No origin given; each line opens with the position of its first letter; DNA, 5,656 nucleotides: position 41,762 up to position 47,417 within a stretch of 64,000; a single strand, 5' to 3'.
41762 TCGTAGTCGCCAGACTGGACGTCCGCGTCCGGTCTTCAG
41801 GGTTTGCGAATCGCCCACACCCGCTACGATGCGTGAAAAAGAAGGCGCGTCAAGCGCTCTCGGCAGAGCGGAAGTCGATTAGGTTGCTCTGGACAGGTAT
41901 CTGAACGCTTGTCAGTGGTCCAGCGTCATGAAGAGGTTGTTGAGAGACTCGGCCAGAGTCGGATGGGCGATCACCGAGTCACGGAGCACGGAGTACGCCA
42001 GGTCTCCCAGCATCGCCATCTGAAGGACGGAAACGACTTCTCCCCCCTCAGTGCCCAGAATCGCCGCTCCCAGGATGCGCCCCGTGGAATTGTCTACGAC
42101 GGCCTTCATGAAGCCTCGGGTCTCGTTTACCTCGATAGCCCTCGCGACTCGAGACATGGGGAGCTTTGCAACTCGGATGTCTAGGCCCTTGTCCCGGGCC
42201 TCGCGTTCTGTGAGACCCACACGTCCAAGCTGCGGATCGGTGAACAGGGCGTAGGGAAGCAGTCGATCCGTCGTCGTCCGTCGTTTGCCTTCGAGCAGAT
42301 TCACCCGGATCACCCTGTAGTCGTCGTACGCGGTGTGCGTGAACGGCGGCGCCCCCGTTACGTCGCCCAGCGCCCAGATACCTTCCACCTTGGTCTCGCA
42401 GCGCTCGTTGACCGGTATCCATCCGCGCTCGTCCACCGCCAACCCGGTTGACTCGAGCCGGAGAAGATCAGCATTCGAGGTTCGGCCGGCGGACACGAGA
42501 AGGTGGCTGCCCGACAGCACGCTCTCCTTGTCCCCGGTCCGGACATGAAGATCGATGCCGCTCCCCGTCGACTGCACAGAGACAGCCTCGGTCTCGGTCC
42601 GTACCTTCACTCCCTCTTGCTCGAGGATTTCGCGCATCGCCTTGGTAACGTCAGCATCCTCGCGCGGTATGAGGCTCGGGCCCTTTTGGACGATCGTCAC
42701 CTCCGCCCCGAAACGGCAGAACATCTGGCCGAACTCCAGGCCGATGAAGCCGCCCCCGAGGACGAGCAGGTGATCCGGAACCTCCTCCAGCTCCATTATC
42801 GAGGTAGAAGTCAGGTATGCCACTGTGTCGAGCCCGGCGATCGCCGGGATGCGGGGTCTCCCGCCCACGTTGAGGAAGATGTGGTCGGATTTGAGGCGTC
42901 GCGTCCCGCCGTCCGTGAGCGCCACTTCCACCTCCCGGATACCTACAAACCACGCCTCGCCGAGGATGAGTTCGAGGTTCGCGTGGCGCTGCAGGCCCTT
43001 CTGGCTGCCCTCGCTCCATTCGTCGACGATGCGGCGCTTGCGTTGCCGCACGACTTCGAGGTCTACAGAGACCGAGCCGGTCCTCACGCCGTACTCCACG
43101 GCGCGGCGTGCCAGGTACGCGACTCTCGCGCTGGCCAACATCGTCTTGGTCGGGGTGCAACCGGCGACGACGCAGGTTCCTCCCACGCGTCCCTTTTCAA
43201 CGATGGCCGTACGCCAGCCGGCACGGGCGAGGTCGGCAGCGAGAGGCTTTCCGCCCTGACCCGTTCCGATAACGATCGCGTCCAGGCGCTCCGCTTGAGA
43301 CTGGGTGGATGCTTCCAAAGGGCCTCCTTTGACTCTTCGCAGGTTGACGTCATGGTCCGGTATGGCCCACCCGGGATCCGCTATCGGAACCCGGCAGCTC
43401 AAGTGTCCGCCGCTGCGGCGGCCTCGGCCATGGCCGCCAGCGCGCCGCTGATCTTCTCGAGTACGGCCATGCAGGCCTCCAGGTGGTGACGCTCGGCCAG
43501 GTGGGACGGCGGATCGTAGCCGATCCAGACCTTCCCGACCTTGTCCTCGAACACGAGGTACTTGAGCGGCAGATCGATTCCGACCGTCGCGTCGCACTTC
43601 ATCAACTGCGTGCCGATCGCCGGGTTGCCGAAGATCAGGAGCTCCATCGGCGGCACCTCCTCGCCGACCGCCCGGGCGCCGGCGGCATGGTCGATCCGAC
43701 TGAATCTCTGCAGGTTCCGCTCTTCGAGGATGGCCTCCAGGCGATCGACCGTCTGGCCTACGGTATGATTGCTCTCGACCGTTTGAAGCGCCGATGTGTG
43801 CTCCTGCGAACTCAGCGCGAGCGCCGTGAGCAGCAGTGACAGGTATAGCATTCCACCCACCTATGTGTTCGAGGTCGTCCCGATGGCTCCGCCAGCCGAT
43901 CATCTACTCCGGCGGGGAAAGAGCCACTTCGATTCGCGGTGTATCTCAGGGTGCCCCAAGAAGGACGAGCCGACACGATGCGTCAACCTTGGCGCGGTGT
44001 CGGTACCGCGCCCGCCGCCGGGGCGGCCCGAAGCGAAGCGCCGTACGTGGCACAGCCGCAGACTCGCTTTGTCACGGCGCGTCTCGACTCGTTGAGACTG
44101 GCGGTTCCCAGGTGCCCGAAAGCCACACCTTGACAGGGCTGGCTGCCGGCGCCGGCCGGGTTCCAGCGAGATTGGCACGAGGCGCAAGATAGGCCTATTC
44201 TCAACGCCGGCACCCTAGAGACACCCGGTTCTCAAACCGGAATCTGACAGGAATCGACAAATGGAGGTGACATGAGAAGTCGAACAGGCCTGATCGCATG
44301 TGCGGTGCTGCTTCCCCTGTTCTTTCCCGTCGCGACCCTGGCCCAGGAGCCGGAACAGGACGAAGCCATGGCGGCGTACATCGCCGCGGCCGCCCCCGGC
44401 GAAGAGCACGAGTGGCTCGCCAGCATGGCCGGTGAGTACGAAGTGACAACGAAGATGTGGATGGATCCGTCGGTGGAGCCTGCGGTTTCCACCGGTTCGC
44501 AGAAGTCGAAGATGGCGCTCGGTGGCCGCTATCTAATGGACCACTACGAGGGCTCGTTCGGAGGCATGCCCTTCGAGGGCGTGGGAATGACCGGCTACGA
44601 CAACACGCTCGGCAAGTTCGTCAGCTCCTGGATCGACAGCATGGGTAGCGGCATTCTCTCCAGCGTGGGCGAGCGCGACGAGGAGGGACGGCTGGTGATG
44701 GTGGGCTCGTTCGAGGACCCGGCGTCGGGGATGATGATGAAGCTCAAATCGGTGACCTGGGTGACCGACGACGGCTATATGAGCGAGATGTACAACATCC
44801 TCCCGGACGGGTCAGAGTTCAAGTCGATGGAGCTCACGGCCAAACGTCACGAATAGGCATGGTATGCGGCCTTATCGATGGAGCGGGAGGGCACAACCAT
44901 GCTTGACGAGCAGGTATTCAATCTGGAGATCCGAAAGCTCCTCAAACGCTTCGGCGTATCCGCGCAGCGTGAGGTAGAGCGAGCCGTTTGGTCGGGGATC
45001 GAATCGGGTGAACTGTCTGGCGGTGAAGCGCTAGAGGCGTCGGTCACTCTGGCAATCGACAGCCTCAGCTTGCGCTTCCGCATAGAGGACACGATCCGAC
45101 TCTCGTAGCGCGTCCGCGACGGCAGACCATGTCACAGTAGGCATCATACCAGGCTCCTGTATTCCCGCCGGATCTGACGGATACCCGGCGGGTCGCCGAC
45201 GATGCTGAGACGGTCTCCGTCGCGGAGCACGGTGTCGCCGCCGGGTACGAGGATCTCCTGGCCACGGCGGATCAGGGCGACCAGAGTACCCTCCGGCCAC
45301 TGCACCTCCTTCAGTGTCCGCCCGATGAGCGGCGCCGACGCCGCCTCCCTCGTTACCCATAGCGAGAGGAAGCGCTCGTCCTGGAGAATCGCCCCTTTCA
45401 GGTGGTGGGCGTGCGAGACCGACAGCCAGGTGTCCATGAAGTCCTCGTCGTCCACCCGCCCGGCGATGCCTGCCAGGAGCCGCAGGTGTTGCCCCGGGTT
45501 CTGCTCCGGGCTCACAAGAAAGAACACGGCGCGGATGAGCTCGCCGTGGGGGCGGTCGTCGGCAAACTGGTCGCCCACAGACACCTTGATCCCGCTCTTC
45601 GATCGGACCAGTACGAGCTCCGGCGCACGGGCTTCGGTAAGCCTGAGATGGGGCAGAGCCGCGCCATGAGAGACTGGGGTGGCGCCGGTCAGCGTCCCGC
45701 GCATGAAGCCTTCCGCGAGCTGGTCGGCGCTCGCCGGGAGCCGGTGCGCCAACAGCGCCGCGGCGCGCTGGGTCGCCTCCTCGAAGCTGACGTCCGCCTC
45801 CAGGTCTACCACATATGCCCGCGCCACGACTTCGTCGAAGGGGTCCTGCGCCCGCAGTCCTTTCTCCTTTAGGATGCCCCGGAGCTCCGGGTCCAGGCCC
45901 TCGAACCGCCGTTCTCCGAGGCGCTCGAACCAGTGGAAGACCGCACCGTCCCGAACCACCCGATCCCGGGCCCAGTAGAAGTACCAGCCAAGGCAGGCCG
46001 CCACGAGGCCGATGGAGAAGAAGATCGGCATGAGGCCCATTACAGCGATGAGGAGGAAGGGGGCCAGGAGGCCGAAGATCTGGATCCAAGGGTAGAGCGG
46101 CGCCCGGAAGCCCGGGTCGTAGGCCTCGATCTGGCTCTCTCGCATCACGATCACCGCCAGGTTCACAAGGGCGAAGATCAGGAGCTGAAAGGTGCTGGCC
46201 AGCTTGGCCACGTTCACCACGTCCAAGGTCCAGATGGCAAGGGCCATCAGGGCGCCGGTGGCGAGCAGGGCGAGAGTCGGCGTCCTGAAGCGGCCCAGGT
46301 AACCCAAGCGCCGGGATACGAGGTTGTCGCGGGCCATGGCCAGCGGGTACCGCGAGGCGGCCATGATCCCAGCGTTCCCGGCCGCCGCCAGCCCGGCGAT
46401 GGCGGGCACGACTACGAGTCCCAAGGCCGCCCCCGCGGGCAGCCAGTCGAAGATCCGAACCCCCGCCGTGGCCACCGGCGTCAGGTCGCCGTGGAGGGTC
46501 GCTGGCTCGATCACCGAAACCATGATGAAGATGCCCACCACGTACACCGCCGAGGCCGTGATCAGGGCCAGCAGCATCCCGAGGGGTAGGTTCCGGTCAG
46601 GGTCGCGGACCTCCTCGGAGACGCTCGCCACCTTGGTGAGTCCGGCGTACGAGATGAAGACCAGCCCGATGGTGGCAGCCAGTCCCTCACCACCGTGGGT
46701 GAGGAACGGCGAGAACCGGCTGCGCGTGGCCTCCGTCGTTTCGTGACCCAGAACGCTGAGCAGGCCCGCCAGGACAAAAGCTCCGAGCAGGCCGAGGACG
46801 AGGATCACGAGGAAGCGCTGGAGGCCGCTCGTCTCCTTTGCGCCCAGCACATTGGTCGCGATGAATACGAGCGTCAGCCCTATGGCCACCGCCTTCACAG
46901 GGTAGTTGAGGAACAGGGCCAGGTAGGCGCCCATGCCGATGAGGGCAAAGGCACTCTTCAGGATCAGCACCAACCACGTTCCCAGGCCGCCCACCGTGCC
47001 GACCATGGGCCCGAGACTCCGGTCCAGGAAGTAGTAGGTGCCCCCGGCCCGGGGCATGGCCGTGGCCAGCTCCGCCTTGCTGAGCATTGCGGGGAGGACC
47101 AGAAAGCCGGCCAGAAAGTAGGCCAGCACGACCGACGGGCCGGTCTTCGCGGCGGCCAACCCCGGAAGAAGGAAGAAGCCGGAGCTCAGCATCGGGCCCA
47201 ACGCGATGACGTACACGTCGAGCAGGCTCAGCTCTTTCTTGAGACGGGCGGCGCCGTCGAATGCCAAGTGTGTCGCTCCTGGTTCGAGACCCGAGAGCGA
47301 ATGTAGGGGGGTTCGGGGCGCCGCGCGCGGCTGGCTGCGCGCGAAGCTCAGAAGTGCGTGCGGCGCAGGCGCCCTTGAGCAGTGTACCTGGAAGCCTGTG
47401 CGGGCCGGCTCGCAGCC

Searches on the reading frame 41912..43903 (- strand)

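Call 56: search_protein_families(library=pfam, proteins=[window:41912-43903:-], max_evalue=1e-8)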
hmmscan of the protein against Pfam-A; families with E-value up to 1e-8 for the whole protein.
window:41912-43903:- (663 aa): 3 families
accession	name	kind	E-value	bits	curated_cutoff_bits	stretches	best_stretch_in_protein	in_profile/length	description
PF07992.20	Pyr_redox_2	-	1.6e-58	198.9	26.1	1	208-527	2-289/291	Pyridine nucleotide-disulphide oxidoreductase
PF02852.28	Pyr_redox_dim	-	1.1e-27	96.9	25.3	1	550-656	2-108/110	Pyridine nucleotide-disulphide oxidoreductase, dimerisation domain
PF00070.33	Pyr_redox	-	2.2e-19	70.2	22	1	378-450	1-73/82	Pyridine nucleotide-disulphide oxidoreductase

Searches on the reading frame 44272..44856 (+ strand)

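Call 68: search_protein_families(library=pfam, proteins=[window:44272-44856:+], max_evalue=0.00001)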
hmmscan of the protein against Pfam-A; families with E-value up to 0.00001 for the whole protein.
window:44272-44856:+ (194 aa): 1 family
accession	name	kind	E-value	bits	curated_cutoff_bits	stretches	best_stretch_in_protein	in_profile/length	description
PF07617.17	DUF1579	-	3.5e-37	128.1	25.2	1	42-192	2-155/155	Protein of unknown function (DUF1579)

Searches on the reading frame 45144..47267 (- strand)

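Call 23: search_protein_families(library=pfam, proteins=[window:45144-47267:-], max_evalue=0.00001)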
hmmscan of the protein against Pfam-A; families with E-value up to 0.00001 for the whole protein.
window:45144-47267:- (707 aa): 4 families
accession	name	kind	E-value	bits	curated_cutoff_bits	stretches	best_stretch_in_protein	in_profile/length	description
PF00324.27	AA_permease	-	8.3e-40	137.3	24.6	1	17-416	1-426/470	Amino acid permease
PF13520.12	AA_permease_2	-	2.4e-39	135.9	27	1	13-411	1-405/427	Amino acid permease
PF02080.26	TrkA_C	-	2.5e-16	59.8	27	1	643-702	8-69/71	TrkA-C domain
PF00359.27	PTS_EIIA_2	-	1.4e-09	38.5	27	1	495-623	17-137/144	Phosphoenolpyruvate-dependent sugar phosphotransferase system, EIIA 2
